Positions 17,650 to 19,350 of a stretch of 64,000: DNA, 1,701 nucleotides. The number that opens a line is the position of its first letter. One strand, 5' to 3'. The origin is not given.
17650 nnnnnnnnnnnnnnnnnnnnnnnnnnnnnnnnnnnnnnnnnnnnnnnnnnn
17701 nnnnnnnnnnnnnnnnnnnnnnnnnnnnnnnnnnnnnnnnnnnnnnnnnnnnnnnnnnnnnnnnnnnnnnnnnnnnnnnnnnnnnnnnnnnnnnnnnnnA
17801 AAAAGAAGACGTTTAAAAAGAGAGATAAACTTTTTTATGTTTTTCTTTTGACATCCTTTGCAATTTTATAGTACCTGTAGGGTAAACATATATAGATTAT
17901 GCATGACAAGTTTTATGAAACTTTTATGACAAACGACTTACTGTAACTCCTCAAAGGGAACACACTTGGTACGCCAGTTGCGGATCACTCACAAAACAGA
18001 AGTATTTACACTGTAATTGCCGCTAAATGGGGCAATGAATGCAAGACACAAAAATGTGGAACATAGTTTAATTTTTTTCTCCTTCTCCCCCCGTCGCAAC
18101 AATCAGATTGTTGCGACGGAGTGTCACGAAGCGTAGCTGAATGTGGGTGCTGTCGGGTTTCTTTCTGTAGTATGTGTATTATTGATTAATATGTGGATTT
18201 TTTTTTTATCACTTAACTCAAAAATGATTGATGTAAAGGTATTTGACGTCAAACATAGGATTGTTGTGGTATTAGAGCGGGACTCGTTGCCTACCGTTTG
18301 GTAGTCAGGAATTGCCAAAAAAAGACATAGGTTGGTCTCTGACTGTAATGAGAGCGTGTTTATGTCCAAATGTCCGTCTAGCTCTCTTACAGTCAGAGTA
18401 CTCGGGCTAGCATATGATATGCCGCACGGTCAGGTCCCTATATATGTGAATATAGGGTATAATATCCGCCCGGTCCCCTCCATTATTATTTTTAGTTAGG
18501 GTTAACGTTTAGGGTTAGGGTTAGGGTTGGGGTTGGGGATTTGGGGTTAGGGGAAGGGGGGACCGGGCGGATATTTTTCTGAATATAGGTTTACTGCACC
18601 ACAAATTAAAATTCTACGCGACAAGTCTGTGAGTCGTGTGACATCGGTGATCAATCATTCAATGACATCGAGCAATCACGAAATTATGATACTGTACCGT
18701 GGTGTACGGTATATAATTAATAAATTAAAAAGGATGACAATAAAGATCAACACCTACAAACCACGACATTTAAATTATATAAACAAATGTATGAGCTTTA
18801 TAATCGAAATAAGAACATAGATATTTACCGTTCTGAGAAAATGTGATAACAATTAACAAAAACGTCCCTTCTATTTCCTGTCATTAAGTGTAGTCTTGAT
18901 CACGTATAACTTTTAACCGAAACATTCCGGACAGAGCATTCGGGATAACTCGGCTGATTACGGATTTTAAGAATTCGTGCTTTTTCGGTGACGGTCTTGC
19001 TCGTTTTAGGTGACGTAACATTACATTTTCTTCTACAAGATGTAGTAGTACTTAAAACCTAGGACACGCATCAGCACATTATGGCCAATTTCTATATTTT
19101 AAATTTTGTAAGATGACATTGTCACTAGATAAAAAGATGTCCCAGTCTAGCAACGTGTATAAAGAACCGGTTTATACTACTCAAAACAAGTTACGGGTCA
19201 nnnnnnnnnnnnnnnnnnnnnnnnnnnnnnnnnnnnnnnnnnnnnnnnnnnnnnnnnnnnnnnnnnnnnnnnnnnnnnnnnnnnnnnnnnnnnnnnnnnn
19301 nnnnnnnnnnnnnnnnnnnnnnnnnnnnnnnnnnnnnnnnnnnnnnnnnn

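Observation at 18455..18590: Interstitial telomeric repeats enclosed by an inverted repeat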

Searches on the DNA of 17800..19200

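Call 30: search_rna_families(source=window, start=17800, end=19200, threshold=evalue, max_evalue=5)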
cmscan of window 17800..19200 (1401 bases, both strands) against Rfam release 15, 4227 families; matches with E-value up to 5: 7.
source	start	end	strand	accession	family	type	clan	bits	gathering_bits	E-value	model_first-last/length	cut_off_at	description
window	18454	18582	+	RF03173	mir-4504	Gene; miRNA;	-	20.8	104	0.37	1-92/92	no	mir-4504 microRNA precursor family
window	18769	18840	+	RF00592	SNORD78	Gene; snRNA; snoRNA; CD-box;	CL00051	20.2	38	1.3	1-65/65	no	Small nucleolar RNA SNORD78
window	18052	18123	-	RF02351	psRNA14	Gene; sRNA;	-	19.4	60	3.1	1-84/84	no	Proteobacteria sRNA psRNA14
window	18459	18577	+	RF04202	MIR5380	Gene; miRNA;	-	18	150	2.4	1-137/137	no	MIR5380 microRNA precursor family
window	18459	18577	+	RF04170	MIR7723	Gene; miRNA;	-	16.1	200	3.5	1-235/235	no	MIR7723 microRNA precursor family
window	18457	18562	-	RF01986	ZEB2_AS1_3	Gene; lncRNA;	-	15.6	55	1.8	1-100/100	no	ZEB2 antisense RNA 1 conserved region 3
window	18089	18147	-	RF01494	rliD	Gene; antisense;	-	12.3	50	1.4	1-327/327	no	Listeria sRNA rliD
